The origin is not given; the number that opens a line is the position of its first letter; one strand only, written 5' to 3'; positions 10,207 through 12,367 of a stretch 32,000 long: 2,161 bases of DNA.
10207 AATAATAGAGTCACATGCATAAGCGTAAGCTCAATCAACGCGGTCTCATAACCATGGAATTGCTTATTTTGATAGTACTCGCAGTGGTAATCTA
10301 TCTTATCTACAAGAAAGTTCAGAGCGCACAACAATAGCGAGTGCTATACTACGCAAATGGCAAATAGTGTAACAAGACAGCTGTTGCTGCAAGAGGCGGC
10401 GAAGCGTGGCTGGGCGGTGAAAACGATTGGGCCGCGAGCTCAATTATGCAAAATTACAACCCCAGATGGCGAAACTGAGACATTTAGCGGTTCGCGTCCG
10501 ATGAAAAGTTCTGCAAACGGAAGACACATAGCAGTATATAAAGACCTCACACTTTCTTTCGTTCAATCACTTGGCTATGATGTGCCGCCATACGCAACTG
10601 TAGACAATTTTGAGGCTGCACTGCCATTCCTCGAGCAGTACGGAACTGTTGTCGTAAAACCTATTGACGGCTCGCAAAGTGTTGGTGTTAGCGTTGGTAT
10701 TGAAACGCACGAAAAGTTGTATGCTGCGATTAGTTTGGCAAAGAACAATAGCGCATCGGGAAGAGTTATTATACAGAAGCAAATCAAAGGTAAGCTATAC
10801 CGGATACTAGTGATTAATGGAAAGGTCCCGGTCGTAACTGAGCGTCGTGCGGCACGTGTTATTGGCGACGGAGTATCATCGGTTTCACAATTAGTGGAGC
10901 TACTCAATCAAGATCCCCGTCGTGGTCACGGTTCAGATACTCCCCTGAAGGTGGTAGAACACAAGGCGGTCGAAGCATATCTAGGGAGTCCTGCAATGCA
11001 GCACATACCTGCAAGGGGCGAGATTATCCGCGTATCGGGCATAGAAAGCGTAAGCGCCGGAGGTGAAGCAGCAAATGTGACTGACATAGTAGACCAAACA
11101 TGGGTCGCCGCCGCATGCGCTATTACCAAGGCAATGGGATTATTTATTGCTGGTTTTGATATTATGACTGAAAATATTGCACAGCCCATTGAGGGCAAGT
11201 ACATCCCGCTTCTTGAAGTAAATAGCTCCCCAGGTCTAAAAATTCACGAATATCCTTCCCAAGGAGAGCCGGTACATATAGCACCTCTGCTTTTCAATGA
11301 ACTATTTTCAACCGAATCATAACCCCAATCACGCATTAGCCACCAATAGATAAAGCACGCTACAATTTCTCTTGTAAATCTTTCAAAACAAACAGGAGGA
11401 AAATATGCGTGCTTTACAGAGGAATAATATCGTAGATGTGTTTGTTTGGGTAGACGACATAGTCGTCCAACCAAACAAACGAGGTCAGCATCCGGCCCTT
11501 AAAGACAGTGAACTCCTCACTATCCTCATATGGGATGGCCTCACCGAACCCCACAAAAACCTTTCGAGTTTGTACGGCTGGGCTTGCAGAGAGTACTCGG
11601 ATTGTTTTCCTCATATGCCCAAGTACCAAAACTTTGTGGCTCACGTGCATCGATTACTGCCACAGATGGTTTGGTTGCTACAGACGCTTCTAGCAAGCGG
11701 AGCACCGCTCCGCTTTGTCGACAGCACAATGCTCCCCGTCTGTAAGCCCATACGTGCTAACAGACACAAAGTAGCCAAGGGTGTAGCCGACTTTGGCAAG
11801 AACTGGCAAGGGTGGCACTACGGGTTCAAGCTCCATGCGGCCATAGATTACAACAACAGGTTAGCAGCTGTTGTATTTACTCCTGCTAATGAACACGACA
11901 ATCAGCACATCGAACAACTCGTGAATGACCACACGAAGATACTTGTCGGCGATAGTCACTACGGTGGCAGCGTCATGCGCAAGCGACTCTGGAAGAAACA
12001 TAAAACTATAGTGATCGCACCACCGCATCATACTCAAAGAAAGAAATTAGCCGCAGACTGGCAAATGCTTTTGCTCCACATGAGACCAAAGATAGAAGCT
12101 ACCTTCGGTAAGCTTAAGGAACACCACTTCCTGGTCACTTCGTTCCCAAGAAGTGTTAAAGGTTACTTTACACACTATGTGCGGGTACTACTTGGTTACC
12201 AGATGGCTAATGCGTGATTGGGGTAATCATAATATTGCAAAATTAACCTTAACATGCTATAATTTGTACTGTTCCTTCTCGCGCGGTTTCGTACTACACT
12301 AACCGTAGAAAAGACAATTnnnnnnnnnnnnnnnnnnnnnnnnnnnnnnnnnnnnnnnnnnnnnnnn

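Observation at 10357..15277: Cluster of three ATP-grasp ligases (two cyanophycin-synthetase-like without an M domain) plus an anchored DUF192 protein: candidate undescribed peptide or polymer ligation system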

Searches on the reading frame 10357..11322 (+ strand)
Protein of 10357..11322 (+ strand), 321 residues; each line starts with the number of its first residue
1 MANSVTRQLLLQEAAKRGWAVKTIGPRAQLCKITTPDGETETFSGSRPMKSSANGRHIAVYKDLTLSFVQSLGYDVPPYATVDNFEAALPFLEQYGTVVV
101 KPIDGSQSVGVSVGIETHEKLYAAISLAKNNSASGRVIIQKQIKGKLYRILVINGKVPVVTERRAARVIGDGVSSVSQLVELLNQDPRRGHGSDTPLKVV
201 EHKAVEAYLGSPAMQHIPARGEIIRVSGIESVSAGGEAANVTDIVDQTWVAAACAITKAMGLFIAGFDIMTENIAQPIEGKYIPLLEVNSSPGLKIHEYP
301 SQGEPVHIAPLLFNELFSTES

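Call 3: search_protein_families(library=pfam, proteins=[window:10357-11322:+], max_evalue=0.01)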
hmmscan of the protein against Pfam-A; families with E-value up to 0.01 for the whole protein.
window:10357-11322:+ (321 aa): 5 families
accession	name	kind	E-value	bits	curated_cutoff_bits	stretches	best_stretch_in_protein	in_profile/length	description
PF08443.16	RimK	-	4.6e-08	33.3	21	1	237-298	120-173/188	RimK-like ATP-grasp domain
PF14398.11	ATPgrasp_YheCD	-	3.6e-06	26.9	26.8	1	76-135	29-87/255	YheC/D like ATP-grasp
PF02955.21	GSH-S_ATP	-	1.7e-05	24.8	23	1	86-158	22-96/175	Prokaryotic glutathione synthetase, ATP-grasp domain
PF02655.19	ATP-grasp_3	-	0.0028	18.2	23.2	1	68-156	10-82/160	ATP-grasp domain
PF07478.18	Dala_Dala_lig_C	-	0.0045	16.9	24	0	98-158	39-99/204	D-ala D-ala ligase C-terminus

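Call 4: search_protein_families(library=ncbifam, proteins=[window:10357-11322:+], max_evalue=0.01)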
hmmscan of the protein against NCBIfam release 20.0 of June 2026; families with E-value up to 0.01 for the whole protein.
window:10357-11322:+ (321 aa): 17 families
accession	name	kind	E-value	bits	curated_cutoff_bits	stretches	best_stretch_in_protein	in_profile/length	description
NF010623.0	PRK14016.1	subfamily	3e-62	210.9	877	1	49-320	202-475/871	cyanophycin synthetase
TIGR02068.2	cya_phycin_syn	equivalog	1.6e-61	208.4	850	1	10-319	164-473/862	cyanophycin synthetase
NF002688.0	PRK02471.1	equivalog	3.2e-44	151.4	425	1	7-318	435-753/756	bifunctional glutamate--cysteine ligase GshA/glutathione synthetase GshB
TIGR03103.1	trio_acet_GNAT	equivalog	9.3e-36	123.5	569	1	8-298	245-528/547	N-acetylglutaminylglutamine synthetase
TIGR01435.1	glu_cys_lig_rel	equivalog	1.3e-24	86.4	656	1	62-304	470-707/719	bifunctional glutamate--cysteine ligase/glutathione synthetase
NF040720.1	MptN_Meth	equivalog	8.1e-10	38.2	350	1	65-166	105-208/291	tetrahydromethanopterin:alpha-L-glutamate ligase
TIGR00768.1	rimK_fam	subfamily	2.4e-09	36.9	143.4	1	59-163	85-193/276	RimK family alpha-L-glutamate ligase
NF002378.0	PRK01372.1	subfamily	3.6e-08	32.5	243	1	55-161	94-197/305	D-alanine--D-alanine ligase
TIGR01205.1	D_ala_D_alaTIGR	subfamily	3.3e-06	26.3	245.65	1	57-159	102-209/318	D-alanine--D-alanine ligase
TIGR01380.1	glut_syn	equivalog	1.7e-05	24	299.05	1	84-158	142-218/312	glutathione synthase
NF003573.0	PRK05246.1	equivalog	5.7e-05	22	272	1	86-163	145-225/316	glutathione synthase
NF009404.0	PRK12767.1-3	equivalog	9.5e-05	21.4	316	1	45-154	95-214/344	carbamoyl phosphate synthase-like protein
NF002527.0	PRK01966.1-3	equivalog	0.00052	19.3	310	1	61-154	118-212/332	D-alanine--D-alanine ligase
TIGR04187.1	GRASP_SAV_5884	subfamily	0.00062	19.1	350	1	58-156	120-218/312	ATP-grasp ribosomal peptide maturase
NF009110.0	PRK12458.1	subfamily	0.0017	17.4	408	0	93-158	164-232/349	glutathione synthetase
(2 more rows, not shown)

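Call 16: search_solved_structures(query=window:10357-11322:+, max_evalue=0.01, show_alignments=1)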
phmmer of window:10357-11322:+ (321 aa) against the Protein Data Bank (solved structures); distinct sequences matched with E-value up to 0.01: 11.
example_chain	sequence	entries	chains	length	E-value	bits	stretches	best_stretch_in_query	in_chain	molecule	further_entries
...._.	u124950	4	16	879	5.1e-40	140.9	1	52-317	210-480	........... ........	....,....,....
7txv_A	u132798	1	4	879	5.1e-40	140.9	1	52-317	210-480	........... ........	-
7wac_A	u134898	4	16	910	3.5e-38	134.8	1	54-317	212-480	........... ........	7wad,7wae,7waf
7lgm_A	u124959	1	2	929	9.5e-34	120.3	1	58-317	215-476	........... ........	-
7lgn_A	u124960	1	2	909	3.4e-33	118.5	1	50-318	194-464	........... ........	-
7ta5_A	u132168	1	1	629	2.9e-28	102.2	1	60-321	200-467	Glutathione synthase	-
8fxh_A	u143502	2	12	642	8.9e-28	100.7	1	60-320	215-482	RimK domain-containing protein ATP-grasp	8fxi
3ln6_A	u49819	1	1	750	4.6e-27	98.3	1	88-317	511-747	Glutathione biosynthesis bifunctional protein gshAB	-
3ln7_A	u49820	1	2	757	2.9e-26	95.7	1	58-312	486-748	Glutathione biosynthesis bifunctional protein gshAB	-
3r23_A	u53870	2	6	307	0.0013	21.3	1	57-182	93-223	D-alanine--D-alanine ligase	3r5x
2yw2_A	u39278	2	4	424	0.0017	21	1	14-169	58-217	Phosphoribosylamine--glycine ligase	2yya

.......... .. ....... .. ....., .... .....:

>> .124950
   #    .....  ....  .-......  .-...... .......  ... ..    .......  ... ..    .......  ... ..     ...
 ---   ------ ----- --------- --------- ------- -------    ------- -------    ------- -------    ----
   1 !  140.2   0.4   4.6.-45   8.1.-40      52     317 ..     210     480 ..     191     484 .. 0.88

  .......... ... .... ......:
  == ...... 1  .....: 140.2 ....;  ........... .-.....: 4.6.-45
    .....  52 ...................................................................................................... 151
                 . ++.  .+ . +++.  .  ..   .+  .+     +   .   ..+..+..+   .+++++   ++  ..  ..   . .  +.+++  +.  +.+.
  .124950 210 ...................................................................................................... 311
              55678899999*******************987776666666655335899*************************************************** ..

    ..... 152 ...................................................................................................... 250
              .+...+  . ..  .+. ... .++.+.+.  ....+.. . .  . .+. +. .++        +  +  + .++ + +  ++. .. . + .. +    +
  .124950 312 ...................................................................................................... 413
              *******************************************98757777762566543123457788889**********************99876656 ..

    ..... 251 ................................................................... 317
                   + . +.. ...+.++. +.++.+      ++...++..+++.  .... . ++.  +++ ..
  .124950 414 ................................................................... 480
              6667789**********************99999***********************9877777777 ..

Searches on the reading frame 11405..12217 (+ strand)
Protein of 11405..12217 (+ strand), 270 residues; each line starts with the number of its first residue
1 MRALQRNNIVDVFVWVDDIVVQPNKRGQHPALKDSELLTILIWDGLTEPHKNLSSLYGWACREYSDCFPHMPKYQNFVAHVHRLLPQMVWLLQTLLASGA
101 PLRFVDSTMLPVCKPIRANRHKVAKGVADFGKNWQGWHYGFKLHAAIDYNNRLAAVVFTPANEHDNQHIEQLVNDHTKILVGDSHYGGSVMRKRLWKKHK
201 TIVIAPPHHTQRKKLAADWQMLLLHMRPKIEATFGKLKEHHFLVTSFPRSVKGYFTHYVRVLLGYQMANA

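Call 3: search_protein_families(library=pfam, proteins=[window:11405-12217:+], max_evalue=0.01)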
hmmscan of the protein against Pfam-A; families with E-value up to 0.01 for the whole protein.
window:11405-12217:+ (270 aa): 2 families
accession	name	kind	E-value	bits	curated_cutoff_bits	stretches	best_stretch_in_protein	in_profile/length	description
PF13612.12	DDE_Tnp_1_3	-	1.9e-27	96.6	27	1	102-246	7-150/155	Transposase DDE domain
PF01609.27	DDE_Tnp_1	-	6.3e-16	59.2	23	1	99-229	3-162/200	Transposase DDE domain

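Call 4: search_protein_families(library=ncbifam, proteins=[window:11405-12217:+], max_evalue=0.01)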
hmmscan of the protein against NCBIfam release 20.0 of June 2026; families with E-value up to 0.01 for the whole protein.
window:11405-12217:+ (270 aa): 7 families
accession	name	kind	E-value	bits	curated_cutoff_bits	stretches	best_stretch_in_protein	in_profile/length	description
NF033520.1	transpos_IS982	equivalog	1.4e-44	152.5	130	1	34-267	2-241/243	IS982 family transposase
NF033580.1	transpos_IS5_3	equivalog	1.2e-13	51.3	110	1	102-252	91-243/258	IS5 family transposase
NF033581.1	transpos_IS5_4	equivalog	9.4e-13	48.1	140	1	103-240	118-257/285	IS5 family transposase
NF033578.1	transpos_IS5_1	equivalog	8e-05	21.9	275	1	134-267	277-413/419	IS5 family transposase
NF033551.1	transpos_IS1182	equivalog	0.00018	20.6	270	1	134-211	261-344/488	IS1182 family transposase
NF033592.1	transpos_IS4_1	equivalog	0.00031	20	115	1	91-188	97-188/332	IS4 family transposase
NF033579.1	transpos_IS5_2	equivalog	0.0033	17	140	1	141-211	140-215/289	IS5 family transposase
